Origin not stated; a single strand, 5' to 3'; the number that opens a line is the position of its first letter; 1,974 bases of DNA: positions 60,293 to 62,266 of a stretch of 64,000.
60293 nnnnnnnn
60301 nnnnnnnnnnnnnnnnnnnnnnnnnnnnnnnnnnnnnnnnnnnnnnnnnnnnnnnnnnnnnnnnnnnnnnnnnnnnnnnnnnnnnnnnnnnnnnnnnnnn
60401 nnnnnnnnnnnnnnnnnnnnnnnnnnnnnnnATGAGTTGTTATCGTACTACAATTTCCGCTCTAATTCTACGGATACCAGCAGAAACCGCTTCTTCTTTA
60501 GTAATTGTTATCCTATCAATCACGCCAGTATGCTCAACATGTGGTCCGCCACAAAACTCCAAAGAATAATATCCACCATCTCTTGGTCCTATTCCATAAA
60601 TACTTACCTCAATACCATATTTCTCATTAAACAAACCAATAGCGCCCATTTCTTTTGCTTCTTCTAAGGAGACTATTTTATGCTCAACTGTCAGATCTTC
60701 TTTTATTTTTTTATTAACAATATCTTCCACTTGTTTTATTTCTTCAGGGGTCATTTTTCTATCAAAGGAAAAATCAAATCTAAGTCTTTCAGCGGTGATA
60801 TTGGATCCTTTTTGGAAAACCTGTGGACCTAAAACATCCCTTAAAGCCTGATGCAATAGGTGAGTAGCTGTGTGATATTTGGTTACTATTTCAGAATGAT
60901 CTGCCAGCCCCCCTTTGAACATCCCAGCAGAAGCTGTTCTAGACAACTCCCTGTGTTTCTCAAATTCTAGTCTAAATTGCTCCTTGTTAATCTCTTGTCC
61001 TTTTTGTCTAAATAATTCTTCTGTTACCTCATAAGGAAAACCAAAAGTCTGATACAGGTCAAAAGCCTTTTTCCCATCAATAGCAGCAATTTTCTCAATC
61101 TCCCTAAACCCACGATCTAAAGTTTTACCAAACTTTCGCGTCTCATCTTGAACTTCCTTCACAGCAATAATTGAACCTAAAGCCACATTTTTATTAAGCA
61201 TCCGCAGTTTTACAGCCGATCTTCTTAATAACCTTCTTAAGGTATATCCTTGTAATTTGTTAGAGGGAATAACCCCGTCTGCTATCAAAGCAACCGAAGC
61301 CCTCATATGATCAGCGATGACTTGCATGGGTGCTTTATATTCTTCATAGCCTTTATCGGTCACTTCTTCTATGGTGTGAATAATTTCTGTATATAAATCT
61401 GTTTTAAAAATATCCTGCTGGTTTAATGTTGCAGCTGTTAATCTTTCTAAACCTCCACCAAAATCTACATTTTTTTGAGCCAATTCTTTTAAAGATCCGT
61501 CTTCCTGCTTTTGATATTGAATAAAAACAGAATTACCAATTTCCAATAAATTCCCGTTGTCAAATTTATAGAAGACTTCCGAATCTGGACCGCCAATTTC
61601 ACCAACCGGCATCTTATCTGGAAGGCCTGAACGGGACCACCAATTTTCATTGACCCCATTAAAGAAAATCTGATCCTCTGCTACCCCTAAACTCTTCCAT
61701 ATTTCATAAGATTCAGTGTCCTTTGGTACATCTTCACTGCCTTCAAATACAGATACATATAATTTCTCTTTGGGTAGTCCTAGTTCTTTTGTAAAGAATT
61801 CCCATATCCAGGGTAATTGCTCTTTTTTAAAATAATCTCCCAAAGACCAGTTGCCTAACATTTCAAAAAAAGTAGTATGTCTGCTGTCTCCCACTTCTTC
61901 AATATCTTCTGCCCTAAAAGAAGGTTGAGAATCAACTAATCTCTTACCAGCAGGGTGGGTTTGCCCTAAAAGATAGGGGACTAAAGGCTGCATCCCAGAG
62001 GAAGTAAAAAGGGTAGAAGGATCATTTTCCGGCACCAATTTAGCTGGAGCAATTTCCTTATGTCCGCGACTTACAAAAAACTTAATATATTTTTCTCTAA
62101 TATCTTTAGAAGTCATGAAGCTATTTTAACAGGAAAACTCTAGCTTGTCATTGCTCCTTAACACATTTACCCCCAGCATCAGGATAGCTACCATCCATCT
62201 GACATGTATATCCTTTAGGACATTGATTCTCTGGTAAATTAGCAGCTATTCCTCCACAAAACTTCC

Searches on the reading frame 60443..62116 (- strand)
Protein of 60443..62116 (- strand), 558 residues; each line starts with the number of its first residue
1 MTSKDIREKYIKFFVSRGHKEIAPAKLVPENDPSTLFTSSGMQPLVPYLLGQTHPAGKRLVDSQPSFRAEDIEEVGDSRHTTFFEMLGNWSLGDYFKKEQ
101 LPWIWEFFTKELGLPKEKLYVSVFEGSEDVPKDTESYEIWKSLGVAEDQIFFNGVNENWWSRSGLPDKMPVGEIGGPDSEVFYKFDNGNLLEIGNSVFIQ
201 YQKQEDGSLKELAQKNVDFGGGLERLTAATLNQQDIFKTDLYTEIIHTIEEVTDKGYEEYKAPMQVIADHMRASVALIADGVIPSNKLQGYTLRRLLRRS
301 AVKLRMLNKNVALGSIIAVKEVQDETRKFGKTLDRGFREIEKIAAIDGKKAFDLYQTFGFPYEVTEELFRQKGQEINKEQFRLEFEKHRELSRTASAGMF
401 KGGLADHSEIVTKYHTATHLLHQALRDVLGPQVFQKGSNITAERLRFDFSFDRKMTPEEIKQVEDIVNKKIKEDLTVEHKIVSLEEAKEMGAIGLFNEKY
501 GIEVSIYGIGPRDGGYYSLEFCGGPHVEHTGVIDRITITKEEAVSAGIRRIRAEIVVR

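Call 17: search_protein_families(library=pfam, proteins=[window:60443-62116:-], max_evalue=0.001)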
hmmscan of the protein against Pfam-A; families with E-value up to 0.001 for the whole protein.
window:60443-62116:- (558 aa): 2 families
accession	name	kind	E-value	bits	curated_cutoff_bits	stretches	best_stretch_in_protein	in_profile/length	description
PF01411.24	tRNA-synt_2c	-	1.7e-101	340.9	30.3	2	5-314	1-323/552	tRNA synthetases class II (A)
PF07973.19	tRNA_SAD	-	9.6e-13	48.3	24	1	504-551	1-43/44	Threonyl and Alanyl tRNA synthetase second additional domain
